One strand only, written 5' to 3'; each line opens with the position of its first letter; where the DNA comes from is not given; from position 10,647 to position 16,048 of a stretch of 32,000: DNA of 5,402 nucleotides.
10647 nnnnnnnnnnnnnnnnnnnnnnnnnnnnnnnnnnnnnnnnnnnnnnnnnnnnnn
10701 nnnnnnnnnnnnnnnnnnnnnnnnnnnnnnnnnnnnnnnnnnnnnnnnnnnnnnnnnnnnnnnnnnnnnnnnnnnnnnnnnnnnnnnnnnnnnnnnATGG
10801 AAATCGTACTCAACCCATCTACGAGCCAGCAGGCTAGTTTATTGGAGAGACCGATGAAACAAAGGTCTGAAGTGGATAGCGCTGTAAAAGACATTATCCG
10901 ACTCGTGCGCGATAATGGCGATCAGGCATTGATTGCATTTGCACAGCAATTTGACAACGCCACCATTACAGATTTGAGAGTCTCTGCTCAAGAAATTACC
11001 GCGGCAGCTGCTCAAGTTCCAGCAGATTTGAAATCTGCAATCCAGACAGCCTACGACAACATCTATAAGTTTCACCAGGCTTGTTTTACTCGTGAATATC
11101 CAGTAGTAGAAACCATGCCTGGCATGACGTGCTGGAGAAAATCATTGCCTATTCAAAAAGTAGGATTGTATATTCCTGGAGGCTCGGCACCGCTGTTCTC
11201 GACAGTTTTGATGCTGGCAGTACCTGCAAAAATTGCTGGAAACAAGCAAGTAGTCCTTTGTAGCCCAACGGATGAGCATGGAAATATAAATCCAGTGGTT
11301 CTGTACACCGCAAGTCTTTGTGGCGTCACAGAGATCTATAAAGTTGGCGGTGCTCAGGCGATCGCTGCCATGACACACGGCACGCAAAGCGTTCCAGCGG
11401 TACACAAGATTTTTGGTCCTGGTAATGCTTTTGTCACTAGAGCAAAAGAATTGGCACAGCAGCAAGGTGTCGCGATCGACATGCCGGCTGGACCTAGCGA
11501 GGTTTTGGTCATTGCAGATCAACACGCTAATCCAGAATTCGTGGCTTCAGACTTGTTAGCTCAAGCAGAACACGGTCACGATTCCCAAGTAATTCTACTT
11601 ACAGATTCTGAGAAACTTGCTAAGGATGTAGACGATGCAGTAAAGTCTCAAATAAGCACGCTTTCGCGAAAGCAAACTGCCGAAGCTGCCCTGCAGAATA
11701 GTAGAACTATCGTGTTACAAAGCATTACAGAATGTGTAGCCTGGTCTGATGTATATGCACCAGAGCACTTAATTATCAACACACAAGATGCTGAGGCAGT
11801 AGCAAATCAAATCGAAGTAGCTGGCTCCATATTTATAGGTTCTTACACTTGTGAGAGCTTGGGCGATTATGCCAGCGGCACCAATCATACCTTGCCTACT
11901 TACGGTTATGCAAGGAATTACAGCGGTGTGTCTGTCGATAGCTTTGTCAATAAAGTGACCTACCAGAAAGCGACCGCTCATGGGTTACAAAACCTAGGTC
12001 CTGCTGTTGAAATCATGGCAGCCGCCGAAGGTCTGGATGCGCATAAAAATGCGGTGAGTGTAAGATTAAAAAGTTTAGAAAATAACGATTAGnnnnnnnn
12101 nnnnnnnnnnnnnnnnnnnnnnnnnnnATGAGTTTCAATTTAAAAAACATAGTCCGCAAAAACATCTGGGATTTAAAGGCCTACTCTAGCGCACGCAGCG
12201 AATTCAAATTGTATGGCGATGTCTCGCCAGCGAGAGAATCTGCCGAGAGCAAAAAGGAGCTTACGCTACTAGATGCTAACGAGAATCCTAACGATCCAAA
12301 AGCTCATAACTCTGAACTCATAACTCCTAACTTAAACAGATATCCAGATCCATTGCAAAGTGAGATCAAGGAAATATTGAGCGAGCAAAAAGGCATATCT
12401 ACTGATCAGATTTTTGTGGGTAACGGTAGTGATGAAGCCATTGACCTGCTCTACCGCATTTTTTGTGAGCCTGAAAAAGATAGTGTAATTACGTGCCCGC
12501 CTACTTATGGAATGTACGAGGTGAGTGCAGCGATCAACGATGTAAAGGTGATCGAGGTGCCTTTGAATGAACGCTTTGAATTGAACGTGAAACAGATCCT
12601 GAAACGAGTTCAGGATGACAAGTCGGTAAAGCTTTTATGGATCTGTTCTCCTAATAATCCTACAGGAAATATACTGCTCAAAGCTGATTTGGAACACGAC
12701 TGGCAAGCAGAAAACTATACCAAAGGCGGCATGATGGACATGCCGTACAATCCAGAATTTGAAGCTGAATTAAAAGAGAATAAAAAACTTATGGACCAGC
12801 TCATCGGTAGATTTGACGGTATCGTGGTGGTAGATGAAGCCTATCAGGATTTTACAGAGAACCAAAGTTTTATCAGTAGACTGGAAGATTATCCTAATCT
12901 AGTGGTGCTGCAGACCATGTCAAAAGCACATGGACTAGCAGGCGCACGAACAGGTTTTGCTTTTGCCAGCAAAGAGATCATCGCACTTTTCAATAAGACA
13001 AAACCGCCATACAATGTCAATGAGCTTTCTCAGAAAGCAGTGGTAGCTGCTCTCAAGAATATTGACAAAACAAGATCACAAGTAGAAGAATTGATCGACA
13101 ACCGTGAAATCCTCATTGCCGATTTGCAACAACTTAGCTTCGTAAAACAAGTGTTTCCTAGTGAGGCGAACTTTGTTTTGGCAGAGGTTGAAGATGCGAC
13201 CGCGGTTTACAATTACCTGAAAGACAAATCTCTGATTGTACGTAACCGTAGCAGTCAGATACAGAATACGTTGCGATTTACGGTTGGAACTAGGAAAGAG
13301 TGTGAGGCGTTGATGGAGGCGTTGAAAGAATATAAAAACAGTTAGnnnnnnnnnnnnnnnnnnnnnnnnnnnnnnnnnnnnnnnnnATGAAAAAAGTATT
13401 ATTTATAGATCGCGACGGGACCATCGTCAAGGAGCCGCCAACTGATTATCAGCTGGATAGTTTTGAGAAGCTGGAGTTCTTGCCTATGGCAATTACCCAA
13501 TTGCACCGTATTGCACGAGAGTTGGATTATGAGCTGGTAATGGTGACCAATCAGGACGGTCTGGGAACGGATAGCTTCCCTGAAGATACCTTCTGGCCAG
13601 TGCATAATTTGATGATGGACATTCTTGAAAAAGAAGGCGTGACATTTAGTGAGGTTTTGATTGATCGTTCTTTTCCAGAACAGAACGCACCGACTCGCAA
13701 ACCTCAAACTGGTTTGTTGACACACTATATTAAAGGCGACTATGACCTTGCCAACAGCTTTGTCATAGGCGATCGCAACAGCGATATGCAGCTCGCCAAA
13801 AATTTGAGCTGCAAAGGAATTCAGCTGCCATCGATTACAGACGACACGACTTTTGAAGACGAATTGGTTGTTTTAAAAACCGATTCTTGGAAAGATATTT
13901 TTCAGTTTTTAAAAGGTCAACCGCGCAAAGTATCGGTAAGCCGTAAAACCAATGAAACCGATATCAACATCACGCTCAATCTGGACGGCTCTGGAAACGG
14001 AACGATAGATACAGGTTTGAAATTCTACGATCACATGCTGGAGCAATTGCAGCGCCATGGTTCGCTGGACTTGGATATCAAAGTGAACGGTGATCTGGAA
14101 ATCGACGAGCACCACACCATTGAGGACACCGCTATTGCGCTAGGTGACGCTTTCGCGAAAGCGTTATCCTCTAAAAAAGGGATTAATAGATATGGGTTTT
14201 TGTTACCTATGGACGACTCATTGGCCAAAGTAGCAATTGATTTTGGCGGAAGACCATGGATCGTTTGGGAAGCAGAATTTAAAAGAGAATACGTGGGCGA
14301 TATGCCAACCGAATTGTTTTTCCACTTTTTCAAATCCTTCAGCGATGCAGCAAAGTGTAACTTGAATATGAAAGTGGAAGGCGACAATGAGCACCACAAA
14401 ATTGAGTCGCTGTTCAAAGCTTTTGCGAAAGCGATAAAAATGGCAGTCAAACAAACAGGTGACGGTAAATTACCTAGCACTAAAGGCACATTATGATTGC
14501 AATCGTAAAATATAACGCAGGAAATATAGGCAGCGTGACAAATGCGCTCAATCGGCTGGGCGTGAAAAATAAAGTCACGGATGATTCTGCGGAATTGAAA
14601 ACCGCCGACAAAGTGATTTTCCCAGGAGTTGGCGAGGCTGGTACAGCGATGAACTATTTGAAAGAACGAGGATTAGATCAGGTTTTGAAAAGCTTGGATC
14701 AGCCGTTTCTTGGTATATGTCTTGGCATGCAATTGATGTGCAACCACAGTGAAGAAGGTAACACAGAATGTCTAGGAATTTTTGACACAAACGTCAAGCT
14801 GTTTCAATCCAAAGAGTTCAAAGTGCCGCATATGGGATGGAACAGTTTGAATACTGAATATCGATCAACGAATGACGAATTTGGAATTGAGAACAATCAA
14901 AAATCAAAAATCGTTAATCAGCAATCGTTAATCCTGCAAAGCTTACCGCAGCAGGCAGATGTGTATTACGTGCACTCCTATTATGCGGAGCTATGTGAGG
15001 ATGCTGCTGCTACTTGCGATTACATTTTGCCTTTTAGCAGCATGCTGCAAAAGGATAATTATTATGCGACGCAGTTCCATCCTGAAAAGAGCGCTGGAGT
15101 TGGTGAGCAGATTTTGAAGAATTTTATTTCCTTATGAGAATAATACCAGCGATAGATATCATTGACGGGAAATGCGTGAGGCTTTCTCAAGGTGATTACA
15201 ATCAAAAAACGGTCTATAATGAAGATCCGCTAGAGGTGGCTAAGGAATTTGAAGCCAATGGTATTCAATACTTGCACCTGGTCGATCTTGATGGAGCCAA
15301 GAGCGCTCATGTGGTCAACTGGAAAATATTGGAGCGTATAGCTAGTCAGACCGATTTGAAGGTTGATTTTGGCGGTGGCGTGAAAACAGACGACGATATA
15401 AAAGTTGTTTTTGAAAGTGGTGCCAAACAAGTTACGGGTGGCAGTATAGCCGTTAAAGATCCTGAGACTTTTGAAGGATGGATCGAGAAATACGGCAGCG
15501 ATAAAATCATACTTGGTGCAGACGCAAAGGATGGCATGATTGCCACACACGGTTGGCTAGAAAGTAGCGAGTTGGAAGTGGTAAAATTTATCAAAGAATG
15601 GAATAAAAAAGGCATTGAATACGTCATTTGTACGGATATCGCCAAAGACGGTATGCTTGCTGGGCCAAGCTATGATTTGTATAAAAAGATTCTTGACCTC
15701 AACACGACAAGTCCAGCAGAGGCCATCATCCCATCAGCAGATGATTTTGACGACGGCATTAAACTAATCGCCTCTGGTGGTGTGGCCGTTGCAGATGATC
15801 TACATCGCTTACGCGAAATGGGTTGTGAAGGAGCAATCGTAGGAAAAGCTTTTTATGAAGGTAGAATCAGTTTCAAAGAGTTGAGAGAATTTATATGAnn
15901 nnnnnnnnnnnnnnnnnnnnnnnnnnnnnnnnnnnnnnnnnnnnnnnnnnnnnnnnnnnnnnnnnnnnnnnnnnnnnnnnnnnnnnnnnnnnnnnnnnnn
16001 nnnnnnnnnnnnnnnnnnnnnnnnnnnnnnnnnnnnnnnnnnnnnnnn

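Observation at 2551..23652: Near-periodic spacing (about 2.3 kb) of ten consecutive palindrome copies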

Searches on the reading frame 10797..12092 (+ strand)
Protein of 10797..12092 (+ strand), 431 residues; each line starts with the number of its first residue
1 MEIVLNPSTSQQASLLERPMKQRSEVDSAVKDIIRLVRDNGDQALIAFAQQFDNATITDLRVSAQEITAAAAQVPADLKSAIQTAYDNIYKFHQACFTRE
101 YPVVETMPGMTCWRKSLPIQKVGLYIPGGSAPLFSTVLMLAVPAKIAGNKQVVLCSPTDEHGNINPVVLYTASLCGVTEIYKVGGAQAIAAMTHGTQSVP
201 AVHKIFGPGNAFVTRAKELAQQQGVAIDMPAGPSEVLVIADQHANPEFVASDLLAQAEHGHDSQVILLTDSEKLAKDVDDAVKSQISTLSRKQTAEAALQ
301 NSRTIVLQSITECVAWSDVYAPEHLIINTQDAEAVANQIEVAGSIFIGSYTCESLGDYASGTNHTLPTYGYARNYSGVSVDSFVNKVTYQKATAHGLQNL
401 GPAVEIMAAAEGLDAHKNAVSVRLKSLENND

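Call 9: search_protein_families(library=pfam, proteins=[window:10797-12092:+])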
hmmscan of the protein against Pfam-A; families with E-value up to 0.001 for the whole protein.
window:10797-12092:+ (431 aa): 1 family
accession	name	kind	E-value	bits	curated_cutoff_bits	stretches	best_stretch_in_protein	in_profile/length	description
PF00815.25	Histidinol_dh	-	2.2e-166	554.4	27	1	17-424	2-411/411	Histidinol dehydrogenase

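Call 11: find_encoding_contigs(protein=window:10797-12092:+, flank=10000, max_places=10)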
Protein window:10797-12092:+ (431 aa): no gene with exactly this product is on record in the collection.

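Call 19: find_homologous_proteins(query=window:10797-12092:+, max_evalue=1e-100)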
Query window:10797-12092:+ (431 aa): 7998 proteins with E <= 1e-100 among 8000 candidates; the best 120 are listed.
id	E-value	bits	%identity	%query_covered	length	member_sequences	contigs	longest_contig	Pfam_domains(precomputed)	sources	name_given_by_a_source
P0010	6.7e-280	946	100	100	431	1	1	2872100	PF00815.26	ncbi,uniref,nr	ncbi:histidinol dehydrogenase [Nonlabens ponticola]|uniref:Histidinol dehydrogenase n=1 Tax=Nonlaben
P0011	1.5e-235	800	83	100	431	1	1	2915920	PF00815.26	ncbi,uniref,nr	ncbi:histidinol dehydrogenase [Nonlabens marinus]|uniref:Histidinol dehydrogenase n=1 Tax=Nonlabens 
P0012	3.4e-233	792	82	100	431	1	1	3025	PF00815.26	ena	-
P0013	9.0e-233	791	82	100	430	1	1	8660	PF00815.26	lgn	-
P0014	1.6e-232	790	82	100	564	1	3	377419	PF04480.19,PF18741.8,PF00815.26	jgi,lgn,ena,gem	-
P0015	1.8e-232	790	82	100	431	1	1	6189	PF00815.26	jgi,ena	-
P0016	6.9e-232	788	83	100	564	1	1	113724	PF04480.19,PF18741.8,PF00815.26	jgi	jgi:histidinol dehydrogenase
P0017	7.1e-232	788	81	100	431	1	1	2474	PF00815.26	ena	-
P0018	2.3e-230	783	82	100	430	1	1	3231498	PF00815.26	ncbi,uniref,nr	ncbi:histidinol dehydrogenase [Nonlabens sp. YIK11]|uniref:histidinol dehydrogenase n=1 Tax=Nonlaben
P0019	1.4e-229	780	81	100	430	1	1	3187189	PF00815.26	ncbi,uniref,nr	ncbi:histidinol dehydrogenase [Nonlabens agnitus]|uniref:Histidinol dehydrogenase n=1 Tax=Nonlabens 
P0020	1.6e-229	780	81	100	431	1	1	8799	PF00815.26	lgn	-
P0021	1.7e-229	780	81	100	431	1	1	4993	PF00815.26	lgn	-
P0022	1.7e-228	777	81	100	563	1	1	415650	PF04480.19,PF18741.8,PF00815.26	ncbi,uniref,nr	ncbi:histidinol dehydrogenase [Nonlabens antarcticus]|uniref:histidinol dehydrogenase n=1 Tax=Nonlab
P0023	1.8e-228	777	81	100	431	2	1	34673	PF00815.26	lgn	-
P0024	2.0e-228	776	80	100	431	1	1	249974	PF00815.26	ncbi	-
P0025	2.2e-228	776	80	100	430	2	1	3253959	PF00815.26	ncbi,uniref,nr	ncbi:histidinol dehydrogenase [Nonlabens sp. Hel1_33_55]|uniref:histidinol dehydrogenase n=1 Tax=Non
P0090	1.6e-164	566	61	100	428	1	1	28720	PF00815.26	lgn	-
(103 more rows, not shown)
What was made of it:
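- Genes for DUF559/Vsr-like nuclease domains occur in these genomes, in some fused upstream of hisD in the annotation (call 19).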

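Call 20: find_encoding_contigs(protein=P0011, flank=10000, max_places=2)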
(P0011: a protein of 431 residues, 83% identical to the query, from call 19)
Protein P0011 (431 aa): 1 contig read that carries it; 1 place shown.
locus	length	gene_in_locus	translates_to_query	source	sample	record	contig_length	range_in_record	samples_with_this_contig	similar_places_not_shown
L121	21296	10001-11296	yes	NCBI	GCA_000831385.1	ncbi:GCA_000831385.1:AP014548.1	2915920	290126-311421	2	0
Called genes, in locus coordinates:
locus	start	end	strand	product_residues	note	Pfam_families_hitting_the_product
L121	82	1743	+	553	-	PF12481:DUF3700, PF13522:GATase_6, PF13537:GATase_7, PF00733:Asn_synthase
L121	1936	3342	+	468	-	PF04715:, PF00425:Chorismate_bind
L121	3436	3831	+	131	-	-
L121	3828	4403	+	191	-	PF00117:GATase, PF07722:Peptidase_C26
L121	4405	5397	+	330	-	PF02885:Glycos_trans_3N, PF00591:Glycos_transf_3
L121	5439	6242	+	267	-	PF00218:IGPS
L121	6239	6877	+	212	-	PF00697:PRAI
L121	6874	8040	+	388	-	PF00291:PALP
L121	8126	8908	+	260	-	PF00290:Trp_syntA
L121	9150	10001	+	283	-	PF01634:HisG, PF08029:HisG_C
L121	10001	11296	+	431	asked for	PF00815:Histidinol_dh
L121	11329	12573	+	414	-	PF00155:Aminotran_1_2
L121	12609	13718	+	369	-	PF00475:IGPD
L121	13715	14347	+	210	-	PF00117:GATase, PF01174:SNO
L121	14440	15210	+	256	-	PF00977:His_biosynth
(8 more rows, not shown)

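Call 21: find_encoding_contigs(protein=P0018, flank=10000, max_places=2)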
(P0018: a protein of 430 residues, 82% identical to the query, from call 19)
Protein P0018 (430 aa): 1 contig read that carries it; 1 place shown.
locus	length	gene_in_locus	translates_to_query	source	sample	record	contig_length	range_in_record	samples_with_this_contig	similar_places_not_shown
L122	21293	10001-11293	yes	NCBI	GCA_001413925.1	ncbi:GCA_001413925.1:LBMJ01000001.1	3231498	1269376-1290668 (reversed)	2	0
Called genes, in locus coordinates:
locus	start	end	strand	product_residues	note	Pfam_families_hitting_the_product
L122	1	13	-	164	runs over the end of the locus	-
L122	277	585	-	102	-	-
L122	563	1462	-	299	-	-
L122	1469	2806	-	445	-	PF00691:OmpA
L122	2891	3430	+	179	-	PF04542:Sigma70_r2 (faint)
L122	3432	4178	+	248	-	PF13174:TPR_6 (faint), PF13432:TPR_16 (faint)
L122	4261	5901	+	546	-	PF14312:FG-GAP_2 (weak), PF18962:Por_Secre_tail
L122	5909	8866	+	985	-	PF12770:CHAT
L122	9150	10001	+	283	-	PF01634:HisG, PF08029:HisG_C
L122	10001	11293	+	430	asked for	PF00815:Histidinol_dh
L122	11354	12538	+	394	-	PF00155:Aminotran_1_2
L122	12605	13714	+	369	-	PF00475:IGPD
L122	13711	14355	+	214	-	PF00117:GATase, PF01174:SNO (weak)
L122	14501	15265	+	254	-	PF00977:His_biosynth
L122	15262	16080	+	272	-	PF00977:His_biosynth, PF02581:TMP-TENI (faint)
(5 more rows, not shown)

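Call 22: find_encoding_contigs(protein=P0025, flank=10000, max_places=2)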
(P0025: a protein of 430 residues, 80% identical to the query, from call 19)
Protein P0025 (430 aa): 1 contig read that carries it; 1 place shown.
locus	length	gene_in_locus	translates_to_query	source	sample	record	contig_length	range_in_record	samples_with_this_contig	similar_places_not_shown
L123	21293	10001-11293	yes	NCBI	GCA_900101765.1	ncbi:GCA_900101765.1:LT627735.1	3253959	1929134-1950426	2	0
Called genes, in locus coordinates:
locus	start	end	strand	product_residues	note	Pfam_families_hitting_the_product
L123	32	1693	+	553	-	PF12481:DUF3700, PF13522:GATase_6, PF13537:GATase_7, PF00733:Asn_synthase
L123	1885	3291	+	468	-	PF04715:, PF00425:Chorismate_bind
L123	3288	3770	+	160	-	-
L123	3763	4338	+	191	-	PF00117:GATase, PF07722:Peptidase_C26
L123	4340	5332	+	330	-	PF02885:Glycos_trans_3N, PF00591:Glycos_transf_3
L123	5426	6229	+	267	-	PF00218:IGPS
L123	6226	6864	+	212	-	PF00697:PRAI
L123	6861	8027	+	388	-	PF00291:PALP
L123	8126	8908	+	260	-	PF00290:Trp_syntA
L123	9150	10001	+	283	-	PF01634:HisG, PF08029:HisG_C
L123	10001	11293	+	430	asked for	PF00815:Histidinol_dh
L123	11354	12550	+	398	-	PF00155:Aminotran_1_2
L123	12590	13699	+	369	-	PF00475:IGPD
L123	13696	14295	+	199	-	PF00117:GATase, PF01174:SNO (weak)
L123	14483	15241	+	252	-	PF00977:His_biosynth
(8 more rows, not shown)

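Call 68: find_encoding_contigs(protein=P0090, flank=10000, max_places=1)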
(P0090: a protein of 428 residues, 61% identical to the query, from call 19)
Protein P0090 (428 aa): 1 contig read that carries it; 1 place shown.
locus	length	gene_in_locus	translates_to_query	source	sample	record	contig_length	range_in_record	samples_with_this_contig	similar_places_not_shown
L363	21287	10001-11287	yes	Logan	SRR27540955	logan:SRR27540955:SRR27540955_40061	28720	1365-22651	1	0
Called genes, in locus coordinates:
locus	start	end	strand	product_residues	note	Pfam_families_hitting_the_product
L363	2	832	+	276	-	PF04085:MreC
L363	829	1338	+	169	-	-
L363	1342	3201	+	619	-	PF03717:PBP_dimer, PF00905:Transpeptidase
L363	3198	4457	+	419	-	PF01098:FTSW_RODA_SPOVE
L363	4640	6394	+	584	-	PF07969:Amidohydro_3, PF01979:Amidohydro_1 (faint)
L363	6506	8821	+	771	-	PF13166:AAA_13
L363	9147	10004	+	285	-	PF01634:HisG, PF08029:HisG_C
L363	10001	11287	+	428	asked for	PF00815:Histidinol_dh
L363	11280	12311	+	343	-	PF00155:Aminotran_1_2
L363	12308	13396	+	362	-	PF00475:IGPD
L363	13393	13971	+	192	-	PF00117:GATase, PF07685:GATase_3 (weak), PF01174:SNO (weak)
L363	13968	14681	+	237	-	PF00977:His_biosynth, PF01207:Dus (faint)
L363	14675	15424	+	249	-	PF00977:His_biosynth, PF01207:Dus (faint), PF02581:TMP-TENI (faint), PF03060:NMO (faint)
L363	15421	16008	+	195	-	PF01502:PRA-CH, PF01503:PRA-PH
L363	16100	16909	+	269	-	-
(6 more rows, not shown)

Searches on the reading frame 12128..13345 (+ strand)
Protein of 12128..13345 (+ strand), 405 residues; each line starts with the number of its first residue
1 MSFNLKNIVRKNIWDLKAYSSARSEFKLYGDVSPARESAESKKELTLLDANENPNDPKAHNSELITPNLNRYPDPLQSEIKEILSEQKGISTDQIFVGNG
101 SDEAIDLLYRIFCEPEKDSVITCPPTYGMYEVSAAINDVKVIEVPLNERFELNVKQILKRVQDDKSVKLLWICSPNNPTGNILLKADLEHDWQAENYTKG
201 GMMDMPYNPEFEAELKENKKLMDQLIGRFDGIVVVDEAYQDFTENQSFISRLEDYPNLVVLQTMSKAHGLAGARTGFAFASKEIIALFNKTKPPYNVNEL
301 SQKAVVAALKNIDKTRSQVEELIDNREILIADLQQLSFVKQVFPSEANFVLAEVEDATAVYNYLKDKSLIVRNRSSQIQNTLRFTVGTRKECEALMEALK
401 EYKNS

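Call 9: search_protein_families(library=pfam, proteins=[window:12128-13345:+])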
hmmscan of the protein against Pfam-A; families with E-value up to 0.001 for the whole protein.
window:12128-13345:+ (405 aa): 1 family
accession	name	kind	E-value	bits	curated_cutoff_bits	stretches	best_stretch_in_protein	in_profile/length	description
PF00155.27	Aminotran_1_2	-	2.7e-54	185.2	19.7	2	225-399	174-361/361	Aminotransferase class I and II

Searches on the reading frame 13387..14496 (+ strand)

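Call 9: search_protein_families(library=pfam, proteins=[window:13387-14496:+])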
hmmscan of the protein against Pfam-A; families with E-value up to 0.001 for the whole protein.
window:13387-14496:+ (369 aa): 2 families
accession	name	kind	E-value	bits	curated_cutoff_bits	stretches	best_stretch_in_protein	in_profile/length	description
PF00475.24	IGPD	-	2e-60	203.5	27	1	209-350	1-144/144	Imidazoleglycerol-phosphate dehydratase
PF08645.17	PNK3P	-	0.00047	20.4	22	0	3-129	1-125/161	Polynucleotide kinase 3 phosphatase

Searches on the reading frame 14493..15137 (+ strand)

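Call 9: search_protein_families(library=pfam, proteins=[window:14493-15137:+])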
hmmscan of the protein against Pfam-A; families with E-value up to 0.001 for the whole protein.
window:14493-15137:+ (214 aa): 3 families
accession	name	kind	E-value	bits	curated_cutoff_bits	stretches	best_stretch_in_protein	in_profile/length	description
PF00117.34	GATase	-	1.6e-18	67.5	22.8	1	12-212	10-187/190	Glutamine amidotransferase class-I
PF01174.25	SNO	-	4.9e-08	33.5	27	1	10-102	6-101/188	SNO glutamine amidotransferase family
PF07685.20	GATase_3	-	2e-06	28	27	1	24-107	25-121/196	CobB/CobQ-like glutamine amidotransferase domain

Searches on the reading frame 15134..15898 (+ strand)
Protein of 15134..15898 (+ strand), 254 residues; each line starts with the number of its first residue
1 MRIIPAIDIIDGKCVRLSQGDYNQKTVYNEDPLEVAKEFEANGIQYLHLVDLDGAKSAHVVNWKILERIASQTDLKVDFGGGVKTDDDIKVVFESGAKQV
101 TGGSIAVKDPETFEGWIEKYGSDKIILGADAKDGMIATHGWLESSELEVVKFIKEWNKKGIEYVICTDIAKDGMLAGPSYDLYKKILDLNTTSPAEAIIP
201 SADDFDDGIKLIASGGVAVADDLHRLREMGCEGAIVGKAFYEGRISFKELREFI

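Call 9: search_protein_families(library=pfam, proteins=[window:15134-15898:+])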
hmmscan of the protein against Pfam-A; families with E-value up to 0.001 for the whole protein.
window:15134-15898:+ (254 aa): 1 family
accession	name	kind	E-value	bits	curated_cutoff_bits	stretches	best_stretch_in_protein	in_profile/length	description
PF00977.27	His_biosynth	-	2.8e-73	246.6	23.6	2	2-188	1-187/228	Histidine biosynthesis protein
